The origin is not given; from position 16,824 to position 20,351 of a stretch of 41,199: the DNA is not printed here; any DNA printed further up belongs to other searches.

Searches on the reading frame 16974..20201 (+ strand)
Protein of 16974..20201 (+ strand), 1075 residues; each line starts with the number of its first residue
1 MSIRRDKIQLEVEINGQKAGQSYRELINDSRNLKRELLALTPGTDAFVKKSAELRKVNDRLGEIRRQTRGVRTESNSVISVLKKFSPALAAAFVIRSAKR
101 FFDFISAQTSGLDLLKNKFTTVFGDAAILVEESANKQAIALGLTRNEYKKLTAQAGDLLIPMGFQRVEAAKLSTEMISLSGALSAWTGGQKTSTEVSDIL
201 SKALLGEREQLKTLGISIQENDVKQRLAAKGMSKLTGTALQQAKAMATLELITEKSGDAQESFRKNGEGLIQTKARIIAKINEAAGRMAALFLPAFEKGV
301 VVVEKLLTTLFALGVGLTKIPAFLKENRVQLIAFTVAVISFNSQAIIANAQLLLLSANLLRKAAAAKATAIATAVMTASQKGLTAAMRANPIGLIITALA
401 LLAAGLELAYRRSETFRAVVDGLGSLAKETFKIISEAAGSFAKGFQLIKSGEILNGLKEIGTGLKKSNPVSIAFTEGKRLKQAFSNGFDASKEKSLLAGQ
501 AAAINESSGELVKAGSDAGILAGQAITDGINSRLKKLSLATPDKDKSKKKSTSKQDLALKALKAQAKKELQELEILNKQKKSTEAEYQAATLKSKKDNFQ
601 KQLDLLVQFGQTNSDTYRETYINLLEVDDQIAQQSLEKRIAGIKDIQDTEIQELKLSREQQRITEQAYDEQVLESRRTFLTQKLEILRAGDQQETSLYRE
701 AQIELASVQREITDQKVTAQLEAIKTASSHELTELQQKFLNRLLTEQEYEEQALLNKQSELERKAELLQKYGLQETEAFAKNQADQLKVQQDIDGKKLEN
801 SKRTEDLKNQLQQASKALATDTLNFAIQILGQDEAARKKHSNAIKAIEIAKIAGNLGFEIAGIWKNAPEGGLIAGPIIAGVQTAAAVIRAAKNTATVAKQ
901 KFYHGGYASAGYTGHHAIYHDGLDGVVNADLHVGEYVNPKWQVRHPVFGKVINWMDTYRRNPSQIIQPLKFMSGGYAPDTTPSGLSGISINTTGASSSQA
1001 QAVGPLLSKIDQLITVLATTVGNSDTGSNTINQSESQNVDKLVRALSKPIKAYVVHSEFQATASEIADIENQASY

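Call 93: search_protein_families(library=phrogs, proteins=[window:16974-20201:+], max_evalue=0.00001)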
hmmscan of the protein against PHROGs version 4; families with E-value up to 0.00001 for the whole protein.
window:16974-20201:+ (1075 aa): 3 families
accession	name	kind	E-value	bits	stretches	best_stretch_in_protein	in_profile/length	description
phrog_971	-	lysis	4.5e-11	43.1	1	264-446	415-578/1338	endolysin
phrog_3981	-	tail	2.4e-10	41.1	1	56-449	10-382/584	tail length tape measure protein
phrog_8462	-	tail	7.3e-10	39.2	1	116-465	39-380/672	tail length tape measure protein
